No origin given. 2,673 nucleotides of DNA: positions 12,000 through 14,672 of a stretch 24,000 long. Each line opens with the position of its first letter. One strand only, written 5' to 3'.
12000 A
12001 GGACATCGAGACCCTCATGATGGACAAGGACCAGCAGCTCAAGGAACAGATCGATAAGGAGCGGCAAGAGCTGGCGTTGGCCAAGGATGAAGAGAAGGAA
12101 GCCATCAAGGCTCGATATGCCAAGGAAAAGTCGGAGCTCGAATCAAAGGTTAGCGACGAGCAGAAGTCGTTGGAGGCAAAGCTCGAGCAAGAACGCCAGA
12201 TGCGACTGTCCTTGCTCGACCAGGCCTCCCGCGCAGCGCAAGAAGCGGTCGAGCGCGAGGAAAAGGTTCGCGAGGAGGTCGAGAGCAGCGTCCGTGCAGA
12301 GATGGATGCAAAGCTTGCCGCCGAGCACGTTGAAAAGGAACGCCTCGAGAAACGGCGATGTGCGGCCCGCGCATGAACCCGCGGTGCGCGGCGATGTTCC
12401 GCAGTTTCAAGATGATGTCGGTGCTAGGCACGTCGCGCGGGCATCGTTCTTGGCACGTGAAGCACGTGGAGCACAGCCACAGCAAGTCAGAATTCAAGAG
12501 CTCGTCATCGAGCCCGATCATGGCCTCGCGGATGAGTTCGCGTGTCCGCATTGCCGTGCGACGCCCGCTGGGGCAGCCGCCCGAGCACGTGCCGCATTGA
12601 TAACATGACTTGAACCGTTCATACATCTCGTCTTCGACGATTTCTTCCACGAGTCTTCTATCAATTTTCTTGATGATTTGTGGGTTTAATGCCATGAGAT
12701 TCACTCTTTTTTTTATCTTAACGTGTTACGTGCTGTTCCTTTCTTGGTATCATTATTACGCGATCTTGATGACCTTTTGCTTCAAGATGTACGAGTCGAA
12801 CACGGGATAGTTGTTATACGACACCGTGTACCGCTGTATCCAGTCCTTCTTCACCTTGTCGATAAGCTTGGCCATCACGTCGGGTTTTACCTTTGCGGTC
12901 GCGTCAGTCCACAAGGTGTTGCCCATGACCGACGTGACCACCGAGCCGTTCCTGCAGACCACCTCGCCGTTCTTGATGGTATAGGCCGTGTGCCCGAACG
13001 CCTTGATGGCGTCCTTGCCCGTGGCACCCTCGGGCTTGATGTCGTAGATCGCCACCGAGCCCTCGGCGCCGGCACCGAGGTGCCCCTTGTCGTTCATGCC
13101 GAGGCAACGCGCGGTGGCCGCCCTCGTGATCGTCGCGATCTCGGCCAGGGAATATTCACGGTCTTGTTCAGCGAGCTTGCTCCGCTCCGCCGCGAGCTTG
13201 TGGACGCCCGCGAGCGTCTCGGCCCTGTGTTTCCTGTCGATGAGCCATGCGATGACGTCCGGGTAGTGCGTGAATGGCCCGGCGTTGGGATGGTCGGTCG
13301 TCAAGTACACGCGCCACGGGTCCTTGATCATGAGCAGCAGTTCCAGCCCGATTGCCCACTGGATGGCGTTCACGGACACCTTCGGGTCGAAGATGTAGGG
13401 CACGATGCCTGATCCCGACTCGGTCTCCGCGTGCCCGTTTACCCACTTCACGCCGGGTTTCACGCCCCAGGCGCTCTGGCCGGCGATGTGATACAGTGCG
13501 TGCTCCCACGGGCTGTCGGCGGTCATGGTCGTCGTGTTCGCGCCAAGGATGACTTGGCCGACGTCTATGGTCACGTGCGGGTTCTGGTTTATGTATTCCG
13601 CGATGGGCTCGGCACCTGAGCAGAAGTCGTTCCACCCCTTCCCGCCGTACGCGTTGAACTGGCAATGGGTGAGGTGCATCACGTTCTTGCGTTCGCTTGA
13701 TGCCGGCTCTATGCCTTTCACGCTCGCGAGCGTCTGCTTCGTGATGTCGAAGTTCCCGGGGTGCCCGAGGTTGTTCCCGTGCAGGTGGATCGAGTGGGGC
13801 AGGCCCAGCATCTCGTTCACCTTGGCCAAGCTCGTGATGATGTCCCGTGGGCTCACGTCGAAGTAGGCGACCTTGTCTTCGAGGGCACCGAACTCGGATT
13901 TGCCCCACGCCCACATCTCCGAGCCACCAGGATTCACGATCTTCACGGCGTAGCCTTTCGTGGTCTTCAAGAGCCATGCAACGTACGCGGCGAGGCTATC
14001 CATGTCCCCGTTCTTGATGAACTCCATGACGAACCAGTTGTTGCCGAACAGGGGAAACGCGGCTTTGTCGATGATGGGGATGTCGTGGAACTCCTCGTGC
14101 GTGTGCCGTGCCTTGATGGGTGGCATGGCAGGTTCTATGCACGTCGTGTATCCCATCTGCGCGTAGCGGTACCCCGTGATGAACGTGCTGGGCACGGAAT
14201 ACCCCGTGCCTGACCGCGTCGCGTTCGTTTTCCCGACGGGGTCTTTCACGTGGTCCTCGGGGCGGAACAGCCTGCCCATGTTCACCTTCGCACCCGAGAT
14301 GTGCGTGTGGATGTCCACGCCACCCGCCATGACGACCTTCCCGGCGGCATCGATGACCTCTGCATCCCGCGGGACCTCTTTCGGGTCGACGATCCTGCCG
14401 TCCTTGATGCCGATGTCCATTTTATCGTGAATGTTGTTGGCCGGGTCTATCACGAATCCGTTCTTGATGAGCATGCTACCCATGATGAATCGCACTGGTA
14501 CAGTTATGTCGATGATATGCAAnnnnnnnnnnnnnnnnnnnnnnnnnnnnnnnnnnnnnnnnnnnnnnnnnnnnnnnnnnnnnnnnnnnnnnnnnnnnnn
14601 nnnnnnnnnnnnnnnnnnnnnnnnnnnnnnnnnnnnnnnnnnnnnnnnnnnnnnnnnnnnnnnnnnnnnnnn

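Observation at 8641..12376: Eukaryote-signature island: UBC-type E2 flanked by two gelsolin-domain genes around one divergent spacer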

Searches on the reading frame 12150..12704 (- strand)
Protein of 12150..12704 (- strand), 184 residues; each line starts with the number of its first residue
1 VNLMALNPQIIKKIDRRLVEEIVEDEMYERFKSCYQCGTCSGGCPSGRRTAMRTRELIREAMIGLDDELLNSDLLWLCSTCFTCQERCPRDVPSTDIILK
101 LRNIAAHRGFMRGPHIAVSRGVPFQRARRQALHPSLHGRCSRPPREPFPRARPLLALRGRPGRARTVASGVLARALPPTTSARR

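Call 20: search_protein_families(library=pfam, proteins=[window:12150-12704:-], max_evalue=0.001)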
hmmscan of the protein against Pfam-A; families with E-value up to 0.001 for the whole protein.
window:12150-12704:- (184 aa): 4 families
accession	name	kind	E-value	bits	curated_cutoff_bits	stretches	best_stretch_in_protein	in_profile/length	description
PF13183.11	Fer4_8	-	4.6e-12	46.7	27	1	32-92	3-68/68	4Fe-4S dicluster domain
PF13534.11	Fer4_17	-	2.2e-09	38.2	22.2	1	33-92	1-60/61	4Fe-4S dicluster domain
PF13187.11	Fer4_9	-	4.2e-09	36.7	27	1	34-91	2-50/52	4Fe-4S dicluster domain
PF13237.11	Fer4_10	-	3.4e-07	30.5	25.5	1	27-89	2-53/53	4Fe-4S dicluster domain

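Call 47: search_solved_structures(query=window:12150-12704:-, max_evalue=0.01, show_alignments=2)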
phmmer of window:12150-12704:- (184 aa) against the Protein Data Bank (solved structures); distinct sequences matched with E-value up to 0.01: 6.
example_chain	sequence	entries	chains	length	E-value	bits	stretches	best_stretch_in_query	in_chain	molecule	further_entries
9sfi_E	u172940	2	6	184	3.7e-35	124.7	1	28-117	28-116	H(2)/formate:CoB-CoM heterodisulfide,ferredoxin reductase subunit C2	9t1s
5odc_C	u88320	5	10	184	1.2e-34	123.1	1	22-116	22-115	Heterodisulfide reductase, subunit C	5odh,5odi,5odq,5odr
8rvu_c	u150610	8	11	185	3e-32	115.3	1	8-120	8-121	H(2):CoB-CoM heterodisulfide,ferredoxin reductase subunit C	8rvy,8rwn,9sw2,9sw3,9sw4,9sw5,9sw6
8rvv_C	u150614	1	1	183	4.3e-32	114.8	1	14-120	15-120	H(2):CoB-CoM heterodisulfide,ferredoxin reductase subunit C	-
7bkb_C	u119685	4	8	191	1.3e-25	93.7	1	32-111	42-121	CoB--CoM heterodisulfide reductase subunit C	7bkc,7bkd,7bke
9ojn_A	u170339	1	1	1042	0.0058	19.8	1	62-103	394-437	Iron-sulfur-binding reductase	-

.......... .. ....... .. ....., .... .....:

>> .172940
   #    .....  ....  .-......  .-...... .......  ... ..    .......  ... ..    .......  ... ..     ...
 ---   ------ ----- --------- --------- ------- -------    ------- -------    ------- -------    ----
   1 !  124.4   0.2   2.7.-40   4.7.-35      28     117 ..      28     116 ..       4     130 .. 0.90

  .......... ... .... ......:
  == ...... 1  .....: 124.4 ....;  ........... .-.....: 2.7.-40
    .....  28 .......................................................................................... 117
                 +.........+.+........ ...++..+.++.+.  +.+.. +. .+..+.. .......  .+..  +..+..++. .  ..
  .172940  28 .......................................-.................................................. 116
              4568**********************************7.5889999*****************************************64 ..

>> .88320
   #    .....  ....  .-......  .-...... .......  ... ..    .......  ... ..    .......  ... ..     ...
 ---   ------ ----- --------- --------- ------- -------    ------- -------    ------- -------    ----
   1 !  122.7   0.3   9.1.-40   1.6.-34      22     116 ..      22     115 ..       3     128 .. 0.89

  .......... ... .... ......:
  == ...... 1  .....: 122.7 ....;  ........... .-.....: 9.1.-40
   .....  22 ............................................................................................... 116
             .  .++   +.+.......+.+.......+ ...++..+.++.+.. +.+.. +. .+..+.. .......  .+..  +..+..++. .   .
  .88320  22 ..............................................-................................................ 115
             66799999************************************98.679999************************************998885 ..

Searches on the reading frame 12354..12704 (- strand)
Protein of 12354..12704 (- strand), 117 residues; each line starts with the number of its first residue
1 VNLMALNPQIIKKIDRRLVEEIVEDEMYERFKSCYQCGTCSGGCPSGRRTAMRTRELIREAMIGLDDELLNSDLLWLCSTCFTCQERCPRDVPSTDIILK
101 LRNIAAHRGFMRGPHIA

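Call 98: search_protein_families(library=ncbifam, proteins=[window:12354-12704:-], max_evalue=0.001)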
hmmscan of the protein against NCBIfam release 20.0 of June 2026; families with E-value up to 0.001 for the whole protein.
window:12354-12704:- (117 aa): 21 families
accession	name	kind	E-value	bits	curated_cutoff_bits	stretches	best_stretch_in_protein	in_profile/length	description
TIGR03290.1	CoB_CoM_SS_C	equivalog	2.7e-39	134.4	160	1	32-115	2-85/144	CoB--CoM heterodisulfide reductase subunit C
NF038018.1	qmoC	equivalog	3.3e-17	63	300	1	29-107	15-93/360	quinone-interacting membrane-bound oxidoreductase complex subunit QmoC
NF041779.1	hetero_SS_HdrC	equivalog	2.5e-15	56.5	350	1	32-109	31-107/198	ferredoxin:CoB-CoM heterodisulfide reductase subunit HdrC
NF041890.1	hdrC_Methbact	equivalog_domain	1.9e-14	53.7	270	1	16-109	10-105/192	ferredoxin:CoB-CoM heterodisulfide reductase subunit HdrC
NF004616.0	PRK05950.1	subfamily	4e-08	32.7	228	1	18-107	133-235/238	succinate dehydrogenase iron-sulfur subunit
TIGR00314.1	cdhA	equivalog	4.1e-08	31.5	781.3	1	15-101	382-462/784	CO dehydrogenase/acetyl-CoA synthase complex subunit alpha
TIGR00273.1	TIGR00273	equivalog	7.1e-08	31.7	444.8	1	21-110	283-377/432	LutB/LldF family L-lactate oxidation iron-sulfur protein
NF004898.0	PRK06259.1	equivalog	2.2e-07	29.9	385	1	5-111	107-222/488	fumarate reductase (CoM/CoB) subunit TfrB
NF042952.1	MFR_FeS_SdhB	equivalog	2.7e-07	29.9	600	1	60-113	188-239/320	8-methylmenaquinol:fumarate reductase iron-sulfur subunit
TIGR00384.1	dhsB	subfamily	6.5e-07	29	88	1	15-102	123-222/222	succinate dehydrogenase and fumarate reductase iron-sulfur protein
NF008369.0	PRK11168.1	equivalog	6.8e-07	28.5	278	1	26-103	5-85/401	anaerobic glycerol-3-phosphate dehydrogenase subunit C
NF009226.0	PRK12576.1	equivalog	1.1e-05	24.9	344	1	25-105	148-237/317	succinate dehydrogenase/fumarate reductase iron-sulfur subunit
TIGR03379.1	glycerol3P_GlpC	equivalog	5.2e-05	22.2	279.9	1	30-104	3-80/397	anaerobic glycerol-3-phosphate dehydrogenase subunit GlpC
NF045670.1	quin_L_LdhH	equivalog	9e-05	20.9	800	1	21-106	293-384/706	L-lactate dehydrogenase (quinone) large subunit LdhH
TIGR01945.1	rnfC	subfamily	0.00019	20.1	245.95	1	3-97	335-423/435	RnfABCDGE type electron transport complex subunit C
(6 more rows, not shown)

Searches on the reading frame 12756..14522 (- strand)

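Call 20: search_protein_families(library=pfam, proteins=[window:12756-14522:-], max_evalue=0.001)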
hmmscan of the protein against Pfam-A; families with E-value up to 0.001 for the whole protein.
window:12756-14522:- (588 aa): 2 families
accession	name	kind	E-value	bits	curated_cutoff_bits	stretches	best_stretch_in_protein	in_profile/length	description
PF07969.17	Amidohydro_3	-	5.8e-58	197.9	29.7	1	55-522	1-471/472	Amidohydrolase family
PF01979.26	Amidohydro_1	-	0.00083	19.1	25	0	439-522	264-345/345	Amidohydrolase family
